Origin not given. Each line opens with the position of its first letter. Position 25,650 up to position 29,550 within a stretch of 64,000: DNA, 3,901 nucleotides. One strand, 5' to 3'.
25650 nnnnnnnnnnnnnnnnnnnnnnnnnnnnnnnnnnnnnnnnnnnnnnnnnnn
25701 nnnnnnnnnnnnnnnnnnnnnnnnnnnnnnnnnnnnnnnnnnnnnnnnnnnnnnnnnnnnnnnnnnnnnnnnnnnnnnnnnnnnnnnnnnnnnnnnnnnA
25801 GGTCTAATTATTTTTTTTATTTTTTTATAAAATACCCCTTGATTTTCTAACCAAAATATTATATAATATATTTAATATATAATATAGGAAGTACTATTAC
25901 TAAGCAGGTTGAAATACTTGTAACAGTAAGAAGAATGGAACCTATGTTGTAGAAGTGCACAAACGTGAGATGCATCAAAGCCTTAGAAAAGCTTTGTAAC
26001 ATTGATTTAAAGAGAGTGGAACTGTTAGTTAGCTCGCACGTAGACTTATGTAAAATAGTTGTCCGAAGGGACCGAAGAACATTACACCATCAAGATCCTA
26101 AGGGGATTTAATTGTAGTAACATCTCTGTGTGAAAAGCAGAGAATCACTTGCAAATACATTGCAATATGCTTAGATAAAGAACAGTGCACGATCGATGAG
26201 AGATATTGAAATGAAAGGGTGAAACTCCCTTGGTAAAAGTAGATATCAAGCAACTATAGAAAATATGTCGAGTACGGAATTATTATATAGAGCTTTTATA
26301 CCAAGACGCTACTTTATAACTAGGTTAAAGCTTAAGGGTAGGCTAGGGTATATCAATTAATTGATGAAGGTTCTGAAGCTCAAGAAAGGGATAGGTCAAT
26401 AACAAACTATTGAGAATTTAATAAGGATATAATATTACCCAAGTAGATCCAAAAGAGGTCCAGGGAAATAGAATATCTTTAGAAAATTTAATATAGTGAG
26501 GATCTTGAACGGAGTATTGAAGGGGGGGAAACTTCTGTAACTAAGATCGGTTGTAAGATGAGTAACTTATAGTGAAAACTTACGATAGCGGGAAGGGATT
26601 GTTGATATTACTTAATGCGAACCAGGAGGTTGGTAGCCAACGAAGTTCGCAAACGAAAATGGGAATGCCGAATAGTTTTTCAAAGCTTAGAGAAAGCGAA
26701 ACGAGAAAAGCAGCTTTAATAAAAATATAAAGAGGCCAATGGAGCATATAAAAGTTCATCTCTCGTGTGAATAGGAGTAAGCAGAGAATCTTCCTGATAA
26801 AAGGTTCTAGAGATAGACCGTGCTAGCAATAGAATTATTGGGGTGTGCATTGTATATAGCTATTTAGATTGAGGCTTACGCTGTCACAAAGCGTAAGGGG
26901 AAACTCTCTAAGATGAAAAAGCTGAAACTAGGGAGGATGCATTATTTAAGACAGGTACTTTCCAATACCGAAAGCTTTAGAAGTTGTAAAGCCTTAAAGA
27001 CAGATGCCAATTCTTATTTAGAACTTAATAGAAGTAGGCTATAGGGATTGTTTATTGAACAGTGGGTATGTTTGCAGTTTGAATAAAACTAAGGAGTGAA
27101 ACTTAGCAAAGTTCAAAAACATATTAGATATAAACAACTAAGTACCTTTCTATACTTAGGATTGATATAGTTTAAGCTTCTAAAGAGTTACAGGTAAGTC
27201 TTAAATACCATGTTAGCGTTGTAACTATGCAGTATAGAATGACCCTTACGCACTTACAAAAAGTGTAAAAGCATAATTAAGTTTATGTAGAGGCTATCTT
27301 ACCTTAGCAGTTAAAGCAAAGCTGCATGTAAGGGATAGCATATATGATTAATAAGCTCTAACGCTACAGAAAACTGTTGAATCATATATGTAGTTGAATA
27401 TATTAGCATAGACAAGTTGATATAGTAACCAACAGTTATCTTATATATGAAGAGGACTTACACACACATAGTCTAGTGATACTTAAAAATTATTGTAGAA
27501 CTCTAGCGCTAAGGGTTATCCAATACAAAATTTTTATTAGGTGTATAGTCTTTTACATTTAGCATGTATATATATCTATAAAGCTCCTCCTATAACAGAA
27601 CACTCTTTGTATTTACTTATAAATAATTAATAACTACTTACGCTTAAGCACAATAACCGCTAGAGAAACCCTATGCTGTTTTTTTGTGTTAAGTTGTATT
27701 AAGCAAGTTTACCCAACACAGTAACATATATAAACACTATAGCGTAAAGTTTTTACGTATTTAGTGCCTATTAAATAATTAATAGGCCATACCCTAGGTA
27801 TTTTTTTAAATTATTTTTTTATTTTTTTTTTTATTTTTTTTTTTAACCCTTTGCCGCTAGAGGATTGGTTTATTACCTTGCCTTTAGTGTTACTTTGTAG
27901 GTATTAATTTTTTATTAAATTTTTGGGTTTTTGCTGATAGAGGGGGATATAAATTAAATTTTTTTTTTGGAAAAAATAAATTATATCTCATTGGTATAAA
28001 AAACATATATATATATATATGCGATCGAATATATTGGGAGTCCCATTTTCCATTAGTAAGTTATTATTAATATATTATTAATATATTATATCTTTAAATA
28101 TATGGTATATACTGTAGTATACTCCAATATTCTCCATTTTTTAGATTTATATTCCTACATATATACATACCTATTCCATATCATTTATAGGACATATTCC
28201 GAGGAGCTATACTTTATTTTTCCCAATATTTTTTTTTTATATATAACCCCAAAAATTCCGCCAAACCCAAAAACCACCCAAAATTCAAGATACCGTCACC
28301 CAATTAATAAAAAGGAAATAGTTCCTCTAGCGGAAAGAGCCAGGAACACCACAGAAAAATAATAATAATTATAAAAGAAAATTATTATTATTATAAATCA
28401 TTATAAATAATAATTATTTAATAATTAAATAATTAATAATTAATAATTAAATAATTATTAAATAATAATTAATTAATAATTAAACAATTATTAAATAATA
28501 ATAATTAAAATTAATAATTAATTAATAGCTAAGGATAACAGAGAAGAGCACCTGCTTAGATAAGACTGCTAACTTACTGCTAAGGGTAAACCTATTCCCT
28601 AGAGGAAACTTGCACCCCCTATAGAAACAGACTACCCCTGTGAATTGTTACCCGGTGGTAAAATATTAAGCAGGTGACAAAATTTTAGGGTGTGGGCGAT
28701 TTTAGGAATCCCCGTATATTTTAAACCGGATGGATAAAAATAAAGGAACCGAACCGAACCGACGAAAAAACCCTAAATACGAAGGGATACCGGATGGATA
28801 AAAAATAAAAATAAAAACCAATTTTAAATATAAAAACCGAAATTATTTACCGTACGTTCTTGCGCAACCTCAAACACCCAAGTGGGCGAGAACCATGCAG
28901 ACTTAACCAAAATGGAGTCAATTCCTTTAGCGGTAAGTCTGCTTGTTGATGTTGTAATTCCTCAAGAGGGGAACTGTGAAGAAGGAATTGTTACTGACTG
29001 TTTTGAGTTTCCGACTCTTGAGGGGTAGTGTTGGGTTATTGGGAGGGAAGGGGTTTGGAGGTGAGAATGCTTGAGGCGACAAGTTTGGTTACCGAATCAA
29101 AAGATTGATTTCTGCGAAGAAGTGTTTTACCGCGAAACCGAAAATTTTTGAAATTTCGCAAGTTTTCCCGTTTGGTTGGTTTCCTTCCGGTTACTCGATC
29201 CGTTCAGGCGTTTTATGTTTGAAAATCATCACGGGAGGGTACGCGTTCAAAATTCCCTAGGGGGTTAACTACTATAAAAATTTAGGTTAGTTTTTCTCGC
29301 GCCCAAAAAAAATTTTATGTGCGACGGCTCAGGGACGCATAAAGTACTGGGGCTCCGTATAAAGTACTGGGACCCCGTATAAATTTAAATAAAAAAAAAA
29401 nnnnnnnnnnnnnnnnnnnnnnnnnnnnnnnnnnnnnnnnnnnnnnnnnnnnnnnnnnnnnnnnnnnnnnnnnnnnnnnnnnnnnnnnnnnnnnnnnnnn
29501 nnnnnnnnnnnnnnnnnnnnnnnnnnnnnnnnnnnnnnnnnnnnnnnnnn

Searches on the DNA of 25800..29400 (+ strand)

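Call 68: search_rna_families(source=window, start=25800, end=29400, threshold=evalue, max_evalue=1)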
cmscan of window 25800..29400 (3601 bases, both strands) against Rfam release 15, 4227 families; matches with E-value up to 1: 1.
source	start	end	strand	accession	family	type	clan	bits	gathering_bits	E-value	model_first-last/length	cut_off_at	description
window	28568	28652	-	RF00998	mir-562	Gene; miRNA;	-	21.5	100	0.4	1-89/89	no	mir-562 microRNA precursor family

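Call 69: search_dna_similar(query=window:25840-27850:+, collection=phages, mode=distant, max_rows=10)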
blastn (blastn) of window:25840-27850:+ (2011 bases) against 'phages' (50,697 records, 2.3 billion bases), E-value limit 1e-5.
Records with a match: 1; places in all: 1; records where one place covers at least 80% of the query: 0.
Best place of each record, by identity: 60-80% 1.
By first word of the organism name: Escherichia 1.
By host as written in the record: Escherichia coli APEC 45 1.
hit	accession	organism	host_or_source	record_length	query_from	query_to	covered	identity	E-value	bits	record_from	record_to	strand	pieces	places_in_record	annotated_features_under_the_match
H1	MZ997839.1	Escherichia phage ULINTec4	Escherichia coli APEC 45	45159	1939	2005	3%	79.5%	5e-8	66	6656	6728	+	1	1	hypothetical protein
